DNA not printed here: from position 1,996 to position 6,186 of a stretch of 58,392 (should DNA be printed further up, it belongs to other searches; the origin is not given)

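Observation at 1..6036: Complete single-effector type V-A (Cas12a/Cpf1) CRISPR-Cas locus: cas12a-cas4-cas1-cas2-leader-array, with no tracrRNA candidate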

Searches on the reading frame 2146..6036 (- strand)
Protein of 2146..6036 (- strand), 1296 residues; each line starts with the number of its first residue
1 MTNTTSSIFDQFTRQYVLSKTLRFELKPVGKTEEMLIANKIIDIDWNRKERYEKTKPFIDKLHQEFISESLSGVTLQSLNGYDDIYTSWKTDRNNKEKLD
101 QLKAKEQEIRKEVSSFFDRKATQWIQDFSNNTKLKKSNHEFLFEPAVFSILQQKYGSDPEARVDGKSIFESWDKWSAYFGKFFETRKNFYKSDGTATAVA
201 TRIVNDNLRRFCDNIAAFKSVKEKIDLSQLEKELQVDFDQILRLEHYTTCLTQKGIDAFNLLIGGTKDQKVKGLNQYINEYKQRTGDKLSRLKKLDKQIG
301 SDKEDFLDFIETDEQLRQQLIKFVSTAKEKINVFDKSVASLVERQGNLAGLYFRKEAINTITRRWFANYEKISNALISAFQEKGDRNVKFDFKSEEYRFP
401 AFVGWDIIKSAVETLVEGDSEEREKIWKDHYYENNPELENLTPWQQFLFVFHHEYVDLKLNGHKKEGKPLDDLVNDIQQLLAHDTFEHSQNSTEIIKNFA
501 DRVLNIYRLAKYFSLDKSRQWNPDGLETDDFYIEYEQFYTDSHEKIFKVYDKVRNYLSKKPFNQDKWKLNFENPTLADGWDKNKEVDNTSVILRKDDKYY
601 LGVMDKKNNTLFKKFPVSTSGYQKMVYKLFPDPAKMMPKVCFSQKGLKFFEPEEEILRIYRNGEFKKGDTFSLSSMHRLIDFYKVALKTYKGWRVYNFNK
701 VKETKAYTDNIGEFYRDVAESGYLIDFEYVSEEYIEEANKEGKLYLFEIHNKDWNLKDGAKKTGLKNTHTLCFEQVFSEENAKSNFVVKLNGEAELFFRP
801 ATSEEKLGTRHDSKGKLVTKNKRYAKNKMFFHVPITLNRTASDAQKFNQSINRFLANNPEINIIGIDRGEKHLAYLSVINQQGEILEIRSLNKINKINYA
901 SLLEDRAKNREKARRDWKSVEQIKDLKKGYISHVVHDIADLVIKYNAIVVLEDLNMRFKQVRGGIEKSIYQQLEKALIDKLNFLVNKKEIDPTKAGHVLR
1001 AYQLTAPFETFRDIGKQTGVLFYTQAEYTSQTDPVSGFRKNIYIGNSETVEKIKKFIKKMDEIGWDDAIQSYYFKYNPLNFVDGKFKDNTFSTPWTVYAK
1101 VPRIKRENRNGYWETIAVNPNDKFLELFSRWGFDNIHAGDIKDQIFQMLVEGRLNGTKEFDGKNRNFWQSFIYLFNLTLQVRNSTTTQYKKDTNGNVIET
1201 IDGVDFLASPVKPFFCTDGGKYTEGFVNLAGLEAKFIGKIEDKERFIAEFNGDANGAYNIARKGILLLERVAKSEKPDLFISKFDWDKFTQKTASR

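Call 7: search_protein_families(library=pfam, proteins=[window:2146-6036:-])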
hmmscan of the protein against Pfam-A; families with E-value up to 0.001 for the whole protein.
window:2146-6036:- (1296 aa): 4 families
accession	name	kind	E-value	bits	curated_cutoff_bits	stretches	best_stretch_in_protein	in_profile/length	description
PF18516.7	RuvC_1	-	1.9e-81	273.4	26.2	1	843-1293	3-242/244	RuvC nuclease domain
PF18501.6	REC1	-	4.1e-42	145.3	37.4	1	54-299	2-250/250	Alpha helical recognition lobe domain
PF22222.1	Cpf1_PI-like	-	1.1e-24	87.4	27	1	631-723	1-91/91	CRISPR-associated endonuclease Cpf1 PI domain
PF18510.6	NUC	-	1.5e-14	55.3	25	1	1033-1212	2-151/162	Nuclease domain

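Call 8: search_protein_families(library=ncbifam, proteins=[window:2146-6036:-])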
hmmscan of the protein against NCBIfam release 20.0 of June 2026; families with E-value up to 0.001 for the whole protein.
window:2146-6036:- (1296 aa): 1 family
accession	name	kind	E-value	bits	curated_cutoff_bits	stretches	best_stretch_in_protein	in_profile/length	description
TIGR04330.1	cas_Cpf1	equivalog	2.4e-263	877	300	2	9-806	1-791/1288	type V CRISPR-associated protein Cas12a/Cpf1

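Call 9: search_solved_structures(query=window:2146-6036:-, show_alignments=2)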
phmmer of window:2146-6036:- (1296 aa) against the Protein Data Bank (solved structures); distinct sequences matched with E-value up to 0.001: 27.
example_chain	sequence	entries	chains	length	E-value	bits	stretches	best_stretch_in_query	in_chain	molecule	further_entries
8qwd_A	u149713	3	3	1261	6.6e-202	676.7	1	8-1186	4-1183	ReChb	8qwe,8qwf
5ng6_A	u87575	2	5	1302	4.7e-174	584.5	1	6-1144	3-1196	CRISPR-associated endonuclease Cpf1 | CRISPR-associated endonuclease Cas12a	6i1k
5nfv_A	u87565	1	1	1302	8.5e-174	583.6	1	6-1142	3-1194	CRISPR-associated endonuclease Cpf1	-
6i1l_A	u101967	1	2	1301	1.6e-173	582.7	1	6-1144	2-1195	CRISPR-associated endonuclease Cas12a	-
5mga_A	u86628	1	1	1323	2.2e-173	582.3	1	7-1144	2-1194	CRISPR-associated endonuclease Cpf1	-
6gtc_A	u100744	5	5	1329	3.7e-173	581.5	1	7-1143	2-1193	CRISPR-associated endonuclease Cas12a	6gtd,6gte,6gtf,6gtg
8y0b_A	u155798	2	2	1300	7.3e-173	580.5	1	7-1144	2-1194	CRISPR-associated endonuclease Cas12a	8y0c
9mkt_A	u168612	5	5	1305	1.1e-172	580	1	6-1143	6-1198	CRISPR-associated endonuclease Cas12a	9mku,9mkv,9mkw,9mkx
6iv6_A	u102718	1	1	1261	8.3e-170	570.4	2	496-1135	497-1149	nuclease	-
8h9d_A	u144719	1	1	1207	1.8e-158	532.8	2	494-1147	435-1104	Cas12A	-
8h9d_B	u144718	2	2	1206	2e-158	532.7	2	494-1147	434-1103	Cas12A | Lb2Cas12a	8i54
6p7m_A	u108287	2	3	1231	3e-158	532.1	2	494-1291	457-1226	Cas12a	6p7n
5xus_A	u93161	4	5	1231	3.8e-158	531.8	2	494-1291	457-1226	LbCpf1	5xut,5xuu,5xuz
6kl9_A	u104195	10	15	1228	5.1e-158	531.4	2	494-1291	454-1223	LbCas12a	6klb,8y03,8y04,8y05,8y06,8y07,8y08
6nm9_B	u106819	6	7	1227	5.6e-158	531.2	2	494-1291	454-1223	Cpf1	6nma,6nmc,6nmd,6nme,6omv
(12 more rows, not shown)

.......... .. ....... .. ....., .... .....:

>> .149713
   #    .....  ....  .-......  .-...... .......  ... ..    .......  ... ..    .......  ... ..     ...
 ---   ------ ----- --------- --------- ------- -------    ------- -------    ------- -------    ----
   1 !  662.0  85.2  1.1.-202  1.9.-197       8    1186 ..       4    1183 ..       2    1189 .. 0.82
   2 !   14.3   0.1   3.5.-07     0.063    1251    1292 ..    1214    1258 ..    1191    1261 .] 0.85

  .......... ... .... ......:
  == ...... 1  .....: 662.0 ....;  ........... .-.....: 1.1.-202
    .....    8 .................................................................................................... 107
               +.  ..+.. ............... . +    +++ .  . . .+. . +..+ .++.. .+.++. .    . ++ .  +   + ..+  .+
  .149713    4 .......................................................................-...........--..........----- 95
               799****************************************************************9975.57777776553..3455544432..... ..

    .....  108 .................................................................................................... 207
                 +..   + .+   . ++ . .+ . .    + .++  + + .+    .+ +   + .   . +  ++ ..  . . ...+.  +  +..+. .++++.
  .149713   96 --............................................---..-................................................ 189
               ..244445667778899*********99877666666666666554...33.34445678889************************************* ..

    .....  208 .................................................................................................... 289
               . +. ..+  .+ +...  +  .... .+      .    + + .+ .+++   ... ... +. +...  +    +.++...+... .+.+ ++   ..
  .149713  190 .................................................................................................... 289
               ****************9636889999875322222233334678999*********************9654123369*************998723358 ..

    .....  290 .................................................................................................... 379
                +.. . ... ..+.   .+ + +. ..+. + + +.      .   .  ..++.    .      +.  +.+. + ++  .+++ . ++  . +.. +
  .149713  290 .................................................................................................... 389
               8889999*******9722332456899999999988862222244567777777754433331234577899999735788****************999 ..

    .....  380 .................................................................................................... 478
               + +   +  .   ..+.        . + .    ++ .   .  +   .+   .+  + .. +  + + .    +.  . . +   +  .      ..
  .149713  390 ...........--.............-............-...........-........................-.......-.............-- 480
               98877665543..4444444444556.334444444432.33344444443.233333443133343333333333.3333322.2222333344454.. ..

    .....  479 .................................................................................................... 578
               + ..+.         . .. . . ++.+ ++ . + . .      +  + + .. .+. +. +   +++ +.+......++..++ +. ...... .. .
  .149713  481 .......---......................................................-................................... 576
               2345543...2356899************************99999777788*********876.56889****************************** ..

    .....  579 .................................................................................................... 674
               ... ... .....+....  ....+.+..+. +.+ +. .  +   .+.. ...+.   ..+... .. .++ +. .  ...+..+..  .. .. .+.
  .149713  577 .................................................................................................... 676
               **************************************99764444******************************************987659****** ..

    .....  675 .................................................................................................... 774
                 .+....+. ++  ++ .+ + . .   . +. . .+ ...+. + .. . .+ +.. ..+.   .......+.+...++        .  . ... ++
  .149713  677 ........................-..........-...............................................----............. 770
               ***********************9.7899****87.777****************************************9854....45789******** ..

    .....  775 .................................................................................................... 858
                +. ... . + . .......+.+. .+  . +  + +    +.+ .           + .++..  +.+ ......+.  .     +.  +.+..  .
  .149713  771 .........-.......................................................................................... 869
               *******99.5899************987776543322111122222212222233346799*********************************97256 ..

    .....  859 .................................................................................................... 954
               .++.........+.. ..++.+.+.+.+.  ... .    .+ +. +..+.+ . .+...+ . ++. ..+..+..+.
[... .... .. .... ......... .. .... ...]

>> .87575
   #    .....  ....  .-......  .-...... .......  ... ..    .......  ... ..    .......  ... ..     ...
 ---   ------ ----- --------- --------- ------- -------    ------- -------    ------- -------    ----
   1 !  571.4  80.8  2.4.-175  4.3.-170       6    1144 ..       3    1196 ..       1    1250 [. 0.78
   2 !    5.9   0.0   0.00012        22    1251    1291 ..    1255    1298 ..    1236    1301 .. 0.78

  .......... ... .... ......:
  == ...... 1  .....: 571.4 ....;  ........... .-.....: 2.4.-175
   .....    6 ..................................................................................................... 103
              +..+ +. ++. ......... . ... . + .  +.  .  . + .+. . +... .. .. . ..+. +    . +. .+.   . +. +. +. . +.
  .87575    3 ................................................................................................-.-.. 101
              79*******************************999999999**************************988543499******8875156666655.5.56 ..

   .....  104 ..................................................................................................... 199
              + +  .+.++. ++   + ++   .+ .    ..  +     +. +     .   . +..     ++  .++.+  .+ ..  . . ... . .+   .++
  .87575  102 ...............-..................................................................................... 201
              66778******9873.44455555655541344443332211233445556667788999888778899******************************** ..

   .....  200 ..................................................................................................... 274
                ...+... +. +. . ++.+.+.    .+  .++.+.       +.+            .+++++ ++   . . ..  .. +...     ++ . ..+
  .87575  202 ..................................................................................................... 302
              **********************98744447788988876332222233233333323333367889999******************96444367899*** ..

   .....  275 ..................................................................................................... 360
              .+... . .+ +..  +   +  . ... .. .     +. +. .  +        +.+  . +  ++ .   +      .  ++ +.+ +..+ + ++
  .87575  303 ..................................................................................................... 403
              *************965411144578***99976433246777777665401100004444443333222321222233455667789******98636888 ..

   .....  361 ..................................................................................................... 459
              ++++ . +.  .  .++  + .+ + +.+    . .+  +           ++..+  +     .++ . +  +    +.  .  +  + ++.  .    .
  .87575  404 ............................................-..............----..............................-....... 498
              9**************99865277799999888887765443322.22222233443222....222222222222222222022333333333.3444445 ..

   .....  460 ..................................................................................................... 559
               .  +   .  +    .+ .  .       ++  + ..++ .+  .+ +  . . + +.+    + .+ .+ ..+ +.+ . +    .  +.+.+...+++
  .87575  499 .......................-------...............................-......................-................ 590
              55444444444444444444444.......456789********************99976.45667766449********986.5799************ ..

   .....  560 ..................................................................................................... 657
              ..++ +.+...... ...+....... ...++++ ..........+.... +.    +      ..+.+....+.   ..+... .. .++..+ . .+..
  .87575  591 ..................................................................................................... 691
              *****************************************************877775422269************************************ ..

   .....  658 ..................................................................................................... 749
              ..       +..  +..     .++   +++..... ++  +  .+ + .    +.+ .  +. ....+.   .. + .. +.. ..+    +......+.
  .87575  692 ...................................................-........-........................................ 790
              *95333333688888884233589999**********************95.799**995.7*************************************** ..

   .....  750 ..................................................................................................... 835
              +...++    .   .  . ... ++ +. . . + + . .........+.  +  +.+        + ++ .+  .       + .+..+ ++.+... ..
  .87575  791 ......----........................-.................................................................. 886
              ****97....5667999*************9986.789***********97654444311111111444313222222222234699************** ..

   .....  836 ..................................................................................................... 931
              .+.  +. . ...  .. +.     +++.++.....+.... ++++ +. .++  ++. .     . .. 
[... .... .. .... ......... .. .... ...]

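Call 10: find_homologous_proteins(query=window:2146-6036:-, max_evalue=1e-50)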
Query window:2146-6036:- (1296 aa): 266 proteins with E <= 1e-50 among 8000 candidates; the best 120 are listed.
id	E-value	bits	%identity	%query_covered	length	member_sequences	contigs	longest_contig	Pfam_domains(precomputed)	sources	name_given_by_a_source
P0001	0.0e+0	2941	100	100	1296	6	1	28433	PF18510.8,PF22222.2,PF18501.8,PF18516.8,PF21918.3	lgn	-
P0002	0.0e+0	2008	69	99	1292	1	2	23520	PF22222.2,PF18501.8,PF18516.8,PF21918.3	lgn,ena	-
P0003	0.0e+0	1957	66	99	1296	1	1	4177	PF22222.2,PF18501.8,PF18516.8,PF21918.3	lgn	-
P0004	0.0e+0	1955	67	99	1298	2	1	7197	PF22222.2,PF18501.8,PF18516.8,PF21918.3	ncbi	-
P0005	0.0e+0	1937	66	100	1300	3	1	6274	PF18510.8,PF22222.2,PF18501.8,PF18516.8,PF21918.3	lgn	-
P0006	0.0e+0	1831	62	99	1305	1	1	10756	PF18510.8,PF22222.2,PF18501.8,PF18516.8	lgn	-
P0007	0.0e+0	1827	62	99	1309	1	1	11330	PF18510.8,PF22222.2,PF18501.8,PF18516.8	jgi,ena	-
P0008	0.0e+0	1804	63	99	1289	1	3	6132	PF18510.8,PF22222.2,PF18501.8,PF18516.8,PF21918.3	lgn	-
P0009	0.0e+0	1801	62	99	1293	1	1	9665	PF18510.8,PF22222.2,PF18501.8,PF18516.8,PF21918.3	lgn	-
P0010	0.0e+0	1794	62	99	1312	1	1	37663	PF18510.8,PF22222.2,PF18501.8,PF18516.8,PF21918.3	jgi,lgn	-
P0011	0.0e+0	1648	58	99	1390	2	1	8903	PF18510.8,PF22222.2,PF18501.8,PF18516.8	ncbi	-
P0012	0.0e+0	1632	56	99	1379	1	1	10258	PF18510.8,PF18501.8,PF18516.8,PF21918.3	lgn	-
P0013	0.0e+0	1394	51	99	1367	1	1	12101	PF18510.8,PF22222.2,PF18501.8,PF18516.8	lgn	-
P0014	0.0e+0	1157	48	100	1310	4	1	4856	PF18510.8,PF22222.2,PF18501.8,PF18516.8,PF21918.3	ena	-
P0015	0.0e+0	1154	48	99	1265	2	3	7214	PF18510.8,PF22222.2,PF18501.8,PF18516.8,PF21918.3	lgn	-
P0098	1.7e-264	899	40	99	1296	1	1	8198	PF18510.8,PF22222.2,PF18501.8,PF18516.8,PF21918.3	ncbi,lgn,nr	ncbi:MAG: type V CRISPR-associated protein Cas12a/Cpf1 [Candidatus Roizmanbacteria bacterium]|nr:typ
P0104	1.1e-259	883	42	99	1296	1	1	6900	PF18510.8,PF22222.2,PF18501.8,PF18516.8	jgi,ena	-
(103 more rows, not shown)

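Call 11: find_encoding_contigs(protein=window:2146-6036:-, flank=10000, max_places=6)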
Protein window:2146-6036:- (1296 aa): no gene with exactly this product is on record in the collection.
